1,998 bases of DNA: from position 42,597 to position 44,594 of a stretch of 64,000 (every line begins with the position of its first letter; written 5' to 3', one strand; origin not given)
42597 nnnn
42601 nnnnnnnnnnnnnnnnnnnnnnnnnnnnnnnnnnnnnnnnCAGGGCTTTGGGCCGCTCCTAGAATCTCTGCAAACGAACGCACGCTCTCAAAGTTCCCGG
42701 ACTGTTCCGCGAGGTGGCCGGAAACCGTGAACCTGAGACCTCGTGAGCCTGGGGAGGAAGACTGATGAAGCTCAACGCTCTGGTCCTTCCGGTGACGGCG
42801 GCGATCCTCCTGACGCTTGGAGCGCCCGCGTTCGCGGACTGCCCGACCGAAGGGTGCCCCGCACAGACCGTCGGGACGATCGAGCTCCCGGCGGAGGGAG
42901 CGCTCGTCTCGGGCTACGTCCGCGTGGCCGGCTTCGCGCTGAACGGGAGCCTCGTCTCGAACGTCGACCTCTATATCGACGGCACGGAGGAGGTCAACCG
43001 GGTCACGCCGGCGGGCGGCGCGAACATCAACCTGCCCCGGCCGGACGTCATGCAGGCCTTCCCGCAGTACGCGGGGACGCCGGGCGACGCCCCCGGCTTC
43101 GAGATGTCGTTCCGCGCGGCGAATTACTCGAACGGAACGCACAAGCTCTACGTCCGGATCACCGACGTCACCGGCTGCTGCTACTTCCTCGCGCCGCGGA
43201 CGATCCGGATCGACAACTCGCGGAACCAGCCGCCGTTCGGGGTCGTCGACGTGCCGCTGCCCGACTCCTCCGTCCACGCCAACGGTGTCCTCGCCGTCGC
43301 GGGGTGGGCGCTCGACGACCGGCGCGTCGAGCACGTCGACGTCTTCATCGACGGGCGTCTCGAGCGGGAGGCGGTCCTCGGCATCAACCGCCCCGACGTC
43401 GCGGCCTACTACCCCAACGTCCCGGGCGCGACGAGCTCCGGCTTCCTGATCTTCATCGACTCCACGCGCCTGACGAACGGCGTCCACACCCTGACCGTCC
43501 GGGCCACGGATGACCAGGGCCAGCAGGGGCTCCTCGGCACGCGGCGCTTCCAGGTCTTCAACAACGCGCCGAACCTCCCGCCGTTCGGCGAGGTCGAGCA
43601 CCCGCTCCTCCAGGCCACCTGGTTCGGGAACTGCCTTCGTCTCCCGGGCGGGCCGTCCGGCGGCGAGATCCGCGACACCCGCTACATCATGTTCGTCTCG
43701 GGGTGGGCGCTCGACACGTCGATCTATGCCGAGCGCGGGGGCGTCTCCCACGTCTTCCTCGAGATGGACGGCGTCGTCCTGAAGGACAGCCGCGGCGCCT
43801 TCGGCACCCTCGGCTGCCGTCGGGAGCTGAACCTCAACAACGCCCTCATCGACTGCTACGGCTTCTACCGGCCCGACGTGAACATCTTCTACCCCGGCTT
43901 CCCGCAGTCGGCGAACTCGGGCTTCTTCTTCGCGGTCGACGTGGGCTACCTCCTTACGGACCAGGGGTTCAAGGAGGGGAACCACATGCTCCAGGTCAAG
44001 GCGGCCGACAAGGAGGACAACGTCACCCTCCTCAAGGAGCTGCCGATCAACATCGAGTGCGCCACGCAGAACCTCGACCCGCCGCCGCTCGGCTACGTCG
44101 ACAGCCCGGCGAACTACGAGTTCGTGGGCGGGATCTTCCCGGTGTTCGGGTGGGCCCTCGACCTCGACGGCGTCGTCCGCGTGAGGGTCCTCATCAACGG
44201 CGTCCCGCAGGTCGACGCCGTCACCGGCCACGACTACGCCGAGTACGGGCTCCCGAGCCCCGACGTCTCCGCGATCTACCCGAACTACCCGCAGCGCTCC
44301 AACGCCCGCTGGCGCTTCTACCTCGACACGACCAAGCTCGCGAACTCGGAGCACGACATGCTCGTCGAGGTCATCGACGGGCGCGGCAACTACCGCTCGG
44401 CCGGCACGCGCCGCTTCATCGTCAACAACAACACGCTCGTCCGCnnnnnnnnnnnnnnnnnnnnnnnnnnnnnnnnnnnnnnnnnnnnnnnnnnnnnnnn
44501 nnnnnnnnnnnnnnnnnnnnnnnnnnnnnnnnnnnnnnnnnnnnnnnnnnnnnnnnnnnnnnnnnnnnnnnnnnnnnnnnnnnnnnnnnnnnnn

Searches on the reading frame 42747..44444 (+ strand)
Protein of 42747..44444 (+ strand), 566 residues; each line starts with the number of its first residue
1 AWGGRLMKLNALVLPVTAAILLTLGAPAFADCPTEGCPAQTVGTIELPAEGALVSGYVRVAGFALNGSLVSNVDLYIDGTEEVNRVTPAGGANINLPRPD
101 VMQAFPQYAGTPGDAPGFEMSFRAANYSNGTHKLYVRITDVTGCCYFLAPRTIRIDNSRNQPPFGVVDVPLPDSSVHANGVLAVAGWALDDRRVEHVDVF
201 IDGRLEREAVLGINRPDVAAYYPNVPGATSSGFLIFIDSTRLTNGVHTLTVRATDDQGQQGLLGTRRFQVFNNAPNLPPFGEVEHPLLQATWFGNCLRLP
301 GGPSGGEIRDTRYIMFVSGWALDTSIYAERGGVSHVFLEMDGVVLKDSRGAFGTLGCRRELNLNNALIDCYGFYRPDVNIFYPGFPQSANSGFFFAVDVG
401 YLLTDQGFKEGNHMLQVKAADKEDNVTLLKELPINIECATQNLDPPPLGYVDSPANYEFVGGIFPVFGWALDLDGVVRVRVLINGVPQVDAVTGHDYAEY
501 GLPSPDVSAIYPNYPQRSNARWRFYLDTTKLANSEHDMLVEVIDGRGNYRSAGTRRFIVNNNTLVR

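Call 31: search_protein_families(library=pfam, proteins=[window:42747-44444:+], max_evalue=0.00001)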
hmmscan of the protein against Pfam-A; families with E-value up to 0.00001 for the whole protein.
window:42747-44444:+ (566 aa): 2 families
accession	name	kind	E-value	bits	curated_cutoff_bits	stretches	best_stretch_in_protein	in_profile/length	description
PF17957.7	Big_7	-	1.3e-17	64.6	24.1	1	168-251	6-70/70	Bacterial Ig domain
PF19077.6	Big_13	-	1.3e-08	35.7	27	0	232-260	62-90/102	Bacterial Ig-like domain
